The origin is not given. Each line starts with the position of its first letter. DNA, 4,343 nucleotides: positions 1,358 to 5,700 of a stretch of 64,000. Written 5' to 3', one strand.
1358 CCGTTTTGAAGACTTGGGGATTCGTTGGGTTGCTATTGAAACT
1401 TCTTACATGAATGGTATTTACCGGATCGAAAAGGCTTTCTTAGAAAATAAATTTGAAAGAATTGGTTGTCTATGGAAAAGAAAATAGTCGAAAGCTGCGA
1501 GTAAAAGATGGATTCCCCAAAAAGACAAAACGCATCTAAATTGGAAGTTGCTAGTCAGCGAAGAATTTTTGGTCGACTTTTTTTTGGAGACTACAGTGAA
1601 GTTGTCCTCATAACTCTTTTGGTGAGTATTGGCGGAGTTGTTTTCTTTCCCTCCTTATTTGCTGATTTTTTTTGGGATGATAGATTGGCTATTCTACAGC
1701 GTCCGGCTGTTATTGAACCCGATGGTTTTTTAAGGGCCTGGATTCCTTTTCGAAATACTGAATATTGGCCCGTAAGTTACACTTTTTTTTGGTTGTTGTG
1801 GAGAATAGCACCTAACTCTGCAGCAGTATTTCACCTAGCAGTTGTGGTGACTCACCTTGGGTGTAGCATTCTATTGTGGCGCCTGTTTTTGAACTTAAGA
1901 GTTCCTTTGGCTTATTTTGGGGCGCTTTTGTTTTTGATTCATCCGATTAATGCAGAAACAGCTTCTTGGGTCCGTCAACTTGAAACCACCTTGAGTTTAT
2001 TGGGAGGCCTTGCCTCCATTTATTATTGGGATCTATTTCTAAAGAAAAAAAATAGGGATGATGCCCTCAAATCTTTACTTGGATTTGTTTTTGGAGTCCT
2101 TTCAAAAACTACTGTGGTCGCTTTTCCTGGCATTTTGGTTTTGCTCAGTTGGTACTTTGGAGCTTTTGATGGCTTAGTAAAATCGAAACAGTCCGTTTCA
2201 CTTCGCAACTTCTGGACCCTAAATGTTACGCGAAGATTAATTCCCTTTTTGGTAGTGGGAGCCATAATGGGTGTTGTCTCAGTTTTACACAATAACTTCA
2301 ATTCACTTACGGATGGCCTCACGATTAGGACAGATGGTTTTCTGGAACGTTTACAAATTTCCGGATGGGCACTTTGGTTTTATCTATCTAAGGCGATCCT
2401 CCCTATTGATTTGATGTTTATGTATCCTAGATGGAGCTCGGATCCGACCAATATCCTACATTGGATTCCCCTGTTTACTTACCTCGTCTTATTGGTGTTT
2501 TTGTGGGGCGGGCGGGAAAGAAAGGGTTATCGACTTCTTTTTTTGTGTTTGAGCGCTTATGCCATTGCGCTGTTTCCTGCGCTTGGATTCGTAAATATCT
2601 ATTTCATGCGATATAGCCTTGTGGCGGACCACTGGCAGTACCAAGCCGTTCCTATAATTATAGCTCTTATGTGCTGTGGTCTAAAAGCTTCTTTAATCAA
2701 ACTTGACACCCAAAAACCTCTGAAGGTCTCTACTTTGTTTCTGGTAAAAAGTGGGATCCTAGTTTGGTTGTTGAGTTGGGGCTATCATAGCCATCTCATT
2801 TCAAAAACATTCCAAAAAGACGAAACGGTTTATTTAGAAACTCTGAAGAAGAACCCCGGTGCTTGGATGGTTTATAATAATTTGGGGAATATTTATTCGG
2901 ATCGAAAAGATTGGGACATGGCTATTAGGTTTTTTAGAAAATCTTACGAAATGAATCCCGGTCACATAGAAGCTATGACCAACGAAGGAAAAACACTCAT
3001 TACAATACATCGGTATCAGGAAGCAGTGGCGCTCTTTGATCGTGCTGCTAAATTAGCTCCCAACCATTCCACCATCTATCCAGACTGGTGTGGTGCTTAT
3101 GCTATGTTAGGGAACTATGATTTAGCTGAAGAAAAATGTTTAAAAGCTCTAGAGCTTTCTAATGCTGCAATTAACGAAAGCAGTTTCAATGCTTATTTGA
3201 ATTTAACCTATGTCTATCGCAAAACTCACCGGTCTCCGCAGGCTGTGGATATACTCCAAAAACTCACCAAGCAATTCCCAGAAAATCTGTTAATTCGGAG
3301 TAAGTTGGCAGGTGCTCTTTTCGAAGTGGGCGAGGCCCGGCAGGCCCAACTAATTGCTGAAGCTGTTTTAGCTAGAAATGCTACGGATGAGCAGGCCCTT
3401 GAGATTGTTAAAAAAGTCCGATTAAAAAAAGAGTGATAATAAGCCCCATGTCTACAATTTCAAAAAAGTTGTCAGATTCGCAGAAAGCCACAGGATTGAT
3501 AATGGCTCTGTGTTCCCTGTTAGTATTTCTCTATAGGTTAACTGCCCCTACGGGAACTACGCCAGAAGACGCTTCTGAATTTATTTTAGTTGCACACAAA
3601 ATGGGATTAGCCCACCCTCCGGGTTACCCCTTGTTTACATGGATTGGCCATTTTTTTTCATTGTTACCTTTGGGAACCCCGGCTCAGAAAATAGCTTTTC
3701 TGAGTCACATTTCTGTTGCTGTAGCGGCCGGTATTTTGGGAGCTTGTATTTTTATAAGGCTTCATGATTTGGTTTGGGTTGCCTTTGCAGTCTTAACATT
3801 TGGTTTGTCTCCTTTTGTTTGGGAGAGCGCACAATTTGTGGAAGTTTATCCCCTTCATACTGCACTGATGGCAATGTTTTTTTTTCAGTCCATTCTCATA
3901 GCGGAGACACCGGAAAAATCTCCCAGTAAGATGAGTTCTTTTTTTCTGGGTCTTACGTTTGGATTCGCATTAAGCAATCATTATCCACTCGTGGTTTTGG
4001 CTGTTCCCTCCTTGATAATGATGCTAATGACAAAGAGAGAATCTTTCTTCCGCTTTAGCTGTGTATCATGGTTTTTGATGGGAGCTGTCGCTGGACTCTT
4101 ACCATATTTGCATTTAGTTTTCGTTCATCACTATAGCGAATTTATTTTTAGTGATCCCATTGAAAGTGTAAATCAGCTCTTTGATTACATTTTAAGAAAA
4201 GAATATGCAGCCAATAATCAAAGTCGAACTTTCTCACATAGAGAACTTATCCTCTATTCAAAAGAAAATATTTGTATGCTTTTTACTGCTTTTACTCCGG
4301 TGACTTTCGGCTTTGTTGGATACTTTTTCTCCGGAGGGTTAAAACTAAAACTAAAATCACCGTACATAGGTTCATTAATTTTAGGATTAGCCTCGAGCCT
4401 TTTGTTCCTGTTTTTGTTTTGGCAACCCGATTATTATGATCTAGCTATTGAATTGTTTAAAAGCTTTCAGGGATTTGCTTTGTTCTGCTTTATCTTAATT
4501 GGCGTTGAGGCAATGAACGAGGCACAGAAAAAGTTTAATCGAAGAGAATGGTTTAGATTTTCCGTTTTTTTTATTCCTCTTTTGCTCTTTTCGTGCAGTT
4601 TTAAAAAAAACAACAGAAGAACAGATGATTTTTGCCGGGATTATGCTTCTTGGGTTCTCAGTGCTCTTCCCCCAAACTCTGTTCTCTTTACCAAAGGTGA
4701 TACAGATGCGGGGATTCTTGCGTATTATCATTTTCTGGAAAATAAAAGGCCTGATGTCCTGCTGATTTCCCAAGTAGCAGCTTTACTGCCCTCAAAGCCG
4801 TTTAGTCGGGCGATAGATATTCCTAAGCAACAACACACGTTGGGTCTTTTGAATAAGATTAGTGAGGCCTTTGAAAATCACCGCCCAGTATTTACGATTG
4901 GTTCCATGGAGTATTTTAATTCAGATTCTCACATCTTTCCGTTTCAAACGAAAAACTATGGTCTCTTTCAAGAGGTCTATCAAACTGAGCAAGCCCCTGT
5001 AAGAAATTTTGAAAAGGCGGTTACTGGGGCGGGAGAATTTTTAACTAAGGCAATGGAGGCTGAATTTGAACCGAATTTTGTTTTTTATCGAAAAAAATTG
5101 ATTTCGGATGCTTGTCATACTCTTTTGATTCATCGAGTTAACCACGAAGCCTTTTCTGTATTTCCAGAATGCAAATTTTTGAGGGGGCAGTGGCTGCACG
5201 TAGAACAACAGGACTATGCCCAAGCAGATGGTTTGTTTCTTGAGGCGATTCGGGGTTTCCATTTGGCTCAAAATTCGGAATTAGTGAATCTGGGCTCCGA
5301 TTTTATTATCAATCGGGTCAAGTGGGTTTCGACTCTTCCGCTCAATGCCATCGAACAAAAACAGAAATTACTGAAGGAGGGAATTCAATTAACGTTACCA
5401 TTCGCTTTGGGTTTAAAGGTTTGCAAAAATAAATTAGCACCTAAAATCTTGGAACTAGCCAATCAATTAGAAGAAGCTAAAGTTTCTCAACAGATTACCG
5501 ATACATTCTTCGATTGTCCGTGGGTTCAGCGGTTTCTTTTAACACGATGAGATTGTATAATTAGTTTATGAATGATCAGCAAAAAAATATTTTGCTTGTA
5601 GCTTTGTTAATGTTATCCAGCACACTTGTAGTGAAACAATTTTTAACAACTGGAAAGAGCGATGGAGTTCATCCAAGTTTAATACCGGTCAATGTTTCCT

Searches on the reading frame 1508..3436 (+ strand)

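Call 62: search_protein_families(library=pfam, proteins=[window:1508-3436:+], max_evalue=0.00001)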
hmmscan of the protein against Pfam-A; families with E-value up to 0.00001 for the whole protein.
window:1508-3436:+ (642 aa): 10 families
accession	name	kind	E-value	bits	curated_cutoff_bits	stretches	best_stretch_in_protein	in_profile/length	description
PF07719.23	TPR_2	-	1.1e-17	63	27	0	455-486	3-34/34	Tetratricopeptide repeat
PF00515.34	TPR_1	-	1.1e-15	57.2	27.8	1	455-485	3-33/34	Tetratricopeptide repeat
PF13424.12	TPR_12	-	1.2e-15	57.9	30.1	1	455-517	5-75/77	Tetratricopeptide repeat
PF14559.12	TPR_19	-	1.2e-13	51.6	25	0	578-631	9-62/68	Tetratricopeptide repeat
PF13431.12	TPR_17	-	6.7e-13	48.3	24.4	0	442-473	2-33/34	Tetratricopeptide repeat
PF13428.12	TPR_14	-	1.6e-11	44.1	23.5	0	561-601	2-42/44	Tetratricopeptide repeat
PF13181.12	TPR_8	-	7e-11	41.8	25.7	0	455-485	3-33/34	Tetratricopeptide repeat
PF13432.12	TPR_16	-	2.6e-10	41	32.7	0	493-552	3-62/65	Tetratricopeptide repeat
PF13176.12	TPR_7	-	3.5e-10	39.6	27.9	0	457-479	3-25/36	Tetratricopeptide repeat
PF23914.1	TPR_CcmH_CycH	-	2.8e-06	27.7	42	0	532-623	61-150/158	Cytochrome c-type biogenesis protein H TPR domain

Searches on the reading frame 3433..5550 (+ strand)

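Call 62: search_protein_families(library=pfam, proteins=[window:3433-5550:+], max_evalue=0.00001)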
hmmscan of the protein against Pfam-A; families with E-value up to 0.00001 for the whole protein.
window:3433-5550:+ (705 aa): 1 family
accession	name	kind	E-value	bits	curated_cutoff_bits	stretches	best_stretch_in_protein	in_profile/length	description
PF11028.14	TMEM260-like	-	1.1e-23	84.3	24.2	1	46-203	1-175/179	Protein O-mannosyl-transferase TMEM260-like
